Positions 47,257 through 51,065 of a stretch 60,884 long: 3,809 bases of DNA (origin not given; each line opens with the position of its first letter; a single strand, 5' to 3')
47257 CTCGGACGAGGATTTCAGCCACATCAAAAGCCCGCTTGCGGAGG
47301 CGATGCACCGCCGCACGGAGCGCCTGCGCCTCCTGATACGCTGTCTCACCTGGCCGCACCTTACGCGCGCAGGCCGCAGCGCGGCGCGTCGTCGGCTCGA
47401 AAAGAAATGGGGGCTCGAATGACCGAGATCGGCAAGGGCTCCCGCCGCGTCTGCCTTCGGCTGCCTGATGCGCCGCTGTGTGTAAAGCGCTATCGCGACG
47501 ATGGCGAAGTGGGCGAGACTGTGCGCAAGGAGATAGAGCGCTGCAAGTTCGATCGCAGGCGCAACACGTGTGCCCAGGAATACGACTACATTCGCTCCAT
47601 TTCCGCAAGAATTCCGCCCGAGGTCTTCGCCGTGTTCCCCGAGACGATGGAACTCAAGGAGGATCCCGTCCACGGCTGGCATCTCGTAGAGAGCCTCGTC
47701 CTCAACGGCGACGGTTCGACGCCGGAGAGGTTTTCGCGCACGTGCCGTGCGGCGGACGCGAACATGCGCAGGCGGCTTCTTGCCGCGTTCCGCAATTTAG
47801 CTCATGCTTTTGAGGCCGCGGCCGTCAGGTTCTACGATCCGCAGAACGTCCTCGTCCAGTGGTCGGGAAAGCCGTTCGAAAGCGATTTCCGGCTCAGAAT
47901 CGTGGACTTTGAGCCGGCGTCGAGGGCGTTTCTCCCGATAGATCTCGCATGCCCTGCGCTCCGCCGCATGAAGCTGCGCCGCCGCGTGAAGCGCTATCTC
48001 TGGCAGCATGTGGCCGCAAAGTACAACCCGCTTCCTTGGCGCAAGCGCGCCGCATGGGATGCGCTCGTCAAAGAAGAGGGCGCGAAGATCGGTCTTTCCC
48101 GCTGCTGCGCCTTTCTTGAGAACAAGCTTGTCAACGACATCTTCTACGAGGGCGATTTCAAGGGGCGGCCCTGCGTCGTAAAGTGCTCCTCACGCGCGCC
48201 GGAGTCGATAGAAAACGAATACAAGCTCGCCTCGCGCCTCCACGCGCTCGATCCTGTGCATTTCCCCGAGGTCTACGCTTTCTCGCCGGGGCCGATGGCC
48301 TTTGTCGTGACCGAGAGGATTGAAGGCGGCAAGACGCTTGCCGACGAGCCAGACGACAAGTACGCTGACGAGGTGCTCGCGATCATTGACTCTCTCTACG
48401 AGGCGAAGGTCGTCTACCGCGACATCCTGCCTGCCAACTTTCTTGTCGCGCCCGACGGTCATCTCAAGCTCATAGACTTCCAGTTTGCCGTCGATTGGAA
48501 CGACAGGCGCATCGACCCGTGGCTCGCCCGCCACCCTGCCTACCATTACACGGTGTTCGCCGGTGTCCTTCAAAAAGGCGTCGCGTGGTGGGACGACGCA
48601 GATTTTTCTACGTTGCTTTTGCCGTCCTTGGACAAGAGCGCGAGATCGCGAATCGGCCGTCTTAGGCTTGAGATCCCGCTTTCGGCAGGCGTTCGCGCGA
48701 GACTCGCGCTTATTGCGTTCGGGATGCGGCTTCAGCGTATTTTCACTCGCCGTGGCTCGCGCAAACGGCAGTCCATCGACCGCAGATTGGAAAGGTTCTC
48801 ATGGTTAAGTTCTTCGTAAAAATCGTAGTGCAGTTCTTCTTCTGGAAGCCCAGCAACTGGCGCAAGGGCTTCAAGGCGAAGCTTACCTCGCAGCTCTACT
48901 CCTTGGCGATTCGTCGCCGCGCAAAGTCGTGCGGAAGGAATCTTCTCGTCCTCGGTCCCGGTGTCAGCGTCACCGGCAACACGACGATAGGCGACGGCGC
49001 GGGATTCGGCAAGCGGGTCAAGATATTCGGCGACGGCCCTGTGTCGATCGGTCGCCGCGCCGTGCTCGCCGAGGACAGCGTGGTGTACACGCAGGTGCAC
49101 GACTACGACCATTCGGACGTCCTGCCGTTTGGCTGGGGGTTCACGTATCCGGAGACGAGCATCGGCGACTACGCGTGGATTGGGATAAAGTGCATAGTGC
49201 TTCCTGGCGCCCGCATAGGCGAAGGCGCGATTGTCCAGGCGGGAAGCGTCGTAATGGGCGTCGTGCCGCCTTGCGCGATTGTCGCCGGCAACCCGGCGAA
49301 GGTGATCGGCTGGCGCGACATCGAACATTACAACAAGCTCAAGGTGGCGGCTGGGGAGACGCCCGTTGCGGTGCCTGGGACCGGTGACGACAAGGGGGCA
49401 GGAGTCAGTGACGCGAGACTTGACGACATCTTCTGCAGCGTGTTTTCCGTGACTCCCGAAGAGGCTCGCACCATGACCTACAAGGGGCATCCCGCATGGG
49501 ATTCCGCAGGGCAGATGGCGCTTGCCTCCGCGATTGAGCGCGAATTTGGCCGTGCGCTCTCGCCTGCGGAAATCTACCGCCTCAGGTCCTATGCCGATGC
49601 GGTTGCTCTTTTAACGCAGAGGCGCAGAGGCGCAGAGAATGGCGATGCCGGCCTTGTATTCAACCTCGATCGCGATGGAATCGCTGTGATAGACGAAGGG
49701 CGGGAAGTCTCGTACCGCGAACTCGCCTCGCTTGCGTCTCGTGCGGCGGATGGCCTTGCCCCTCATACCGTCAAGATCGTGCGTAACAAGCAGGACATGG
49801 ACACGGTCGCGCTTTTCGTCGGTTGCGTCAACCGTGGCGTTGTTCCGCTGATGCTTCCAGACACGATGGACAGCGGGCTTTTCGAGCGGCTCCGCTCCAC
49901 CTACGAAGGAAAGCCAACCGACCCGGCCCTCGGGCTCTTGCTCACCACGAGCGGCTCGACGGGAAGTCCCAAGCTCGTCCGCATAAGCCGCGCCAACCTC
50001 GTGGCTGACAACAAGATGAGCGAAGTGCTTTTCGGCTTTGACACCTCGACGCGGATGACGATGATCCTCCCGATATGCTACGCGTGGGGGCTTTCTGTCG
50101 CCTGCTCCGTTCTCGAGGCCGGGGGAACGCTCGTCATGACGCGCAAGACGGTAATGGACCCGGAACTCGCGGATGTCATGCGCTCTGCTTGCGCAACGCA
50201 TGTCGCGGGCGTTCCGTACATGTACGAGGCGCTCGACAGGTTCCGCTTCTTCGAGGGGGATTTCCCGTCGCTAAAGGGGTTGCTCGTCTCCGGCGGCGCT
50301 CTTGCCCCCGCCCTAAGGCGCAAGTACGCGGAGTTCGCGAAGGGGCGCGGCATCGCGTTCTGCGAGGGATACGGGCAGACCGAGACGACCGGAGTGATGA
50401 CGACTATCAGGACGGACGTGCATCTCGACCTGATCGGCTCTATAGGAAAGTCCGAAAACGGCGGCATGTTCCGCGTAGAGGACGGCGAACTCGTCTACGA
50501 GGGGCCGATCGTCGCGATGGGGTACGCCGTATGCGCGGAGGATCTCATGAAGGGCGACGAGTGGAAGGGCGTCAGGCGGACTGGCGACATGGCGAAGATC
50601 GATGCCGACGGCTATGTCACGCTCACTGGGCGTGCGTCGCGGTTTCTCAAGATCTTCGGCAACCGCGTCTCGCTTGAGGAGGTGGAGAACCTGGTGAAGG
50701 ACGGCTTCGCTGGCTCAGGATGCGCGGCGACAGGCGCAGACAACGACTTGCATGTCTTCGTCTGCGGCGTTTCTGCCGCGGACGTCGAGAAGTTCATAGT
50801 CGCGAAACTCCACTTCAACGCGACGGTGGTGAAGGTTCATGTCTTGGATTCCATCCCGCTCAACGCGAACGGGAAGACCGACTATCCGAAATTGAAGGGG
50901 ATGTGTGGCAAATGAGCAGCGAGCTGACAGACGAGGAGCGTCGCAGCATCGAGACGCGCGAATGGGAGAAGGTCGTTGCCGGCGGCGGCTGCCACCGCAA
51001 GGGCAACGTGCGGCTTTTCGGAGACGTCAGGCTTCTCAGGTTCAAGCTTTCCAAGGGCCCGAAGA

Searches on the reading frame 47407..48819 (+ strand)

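Call 77: search_protein_families(library=pfam, proteins=[window:47407-48819:+], max_evalue=0.00001)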
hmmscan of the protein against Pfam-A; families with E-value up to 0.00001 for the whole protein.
window:47407-48819:+ (470 aa): 1 family
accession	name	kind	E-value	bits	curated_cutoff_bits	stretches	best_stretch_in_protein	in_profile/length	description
PF00069.31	Pkinase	-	5.2e-09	36.3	31.7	1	304-366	88-150/263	Protein kinase domain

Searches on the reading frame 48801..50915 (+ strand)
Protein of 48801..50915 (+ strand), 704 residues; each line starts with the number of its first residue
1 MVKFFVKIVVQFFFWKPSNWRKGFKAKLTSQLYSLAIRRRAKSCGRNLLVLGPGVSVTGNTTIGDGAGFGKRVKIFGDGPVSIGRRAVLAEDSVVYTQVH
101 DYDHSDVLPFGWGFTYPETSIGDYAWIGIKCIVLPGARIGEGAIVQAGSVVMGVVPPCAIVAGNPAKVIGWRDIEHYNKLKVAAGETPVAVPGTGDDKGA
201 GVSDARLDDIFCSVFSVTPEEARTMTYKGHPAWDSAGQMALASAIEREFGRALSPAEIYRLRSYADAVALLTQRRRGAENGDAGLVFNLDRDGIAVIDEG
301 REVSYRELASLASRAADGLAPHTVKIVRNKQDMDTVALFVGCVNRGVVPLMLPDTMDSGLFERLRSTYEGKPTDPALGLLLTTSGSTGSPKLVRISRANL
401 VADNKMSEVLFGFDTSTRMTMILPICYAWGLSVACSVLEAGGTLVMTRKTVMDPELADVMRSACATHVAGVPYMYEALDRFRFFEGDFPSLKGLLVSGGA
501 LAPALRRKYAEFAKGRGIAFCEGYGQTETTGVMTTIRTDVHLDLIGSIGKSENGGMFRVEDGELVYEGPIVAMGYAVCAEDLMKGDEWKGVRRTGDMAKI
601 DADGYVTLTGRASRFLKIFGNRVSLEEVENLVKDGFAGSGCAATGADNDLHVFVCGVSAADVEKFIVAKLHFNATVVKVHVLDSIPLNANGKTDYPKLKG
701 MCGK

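Call 77: search_protein_families(library=pfam, proteins=[window:48801-50915:+], max_evalue=0.00001)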
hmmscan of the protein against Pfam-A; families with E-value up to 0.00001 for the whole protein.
window:48801-50915:+ (704 aa): 3 families
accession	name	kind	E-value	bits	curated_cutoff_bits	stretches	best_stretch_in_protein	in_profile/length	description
PF00501.34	AMP-binding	-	1.4e-33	116.7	29.9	1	372-575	161-383/384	AMP-binding enzyme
PF00132.30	Hexapep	-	6.9e-12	45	27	1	119-151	2-34/36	Bacterial transferase hexapeptide (six repeats)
PF14602.12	Hexapep_2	-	2.3e-06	27.6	27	0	119-151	2-32/34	Hexapeptide repeat of succinyl-transferase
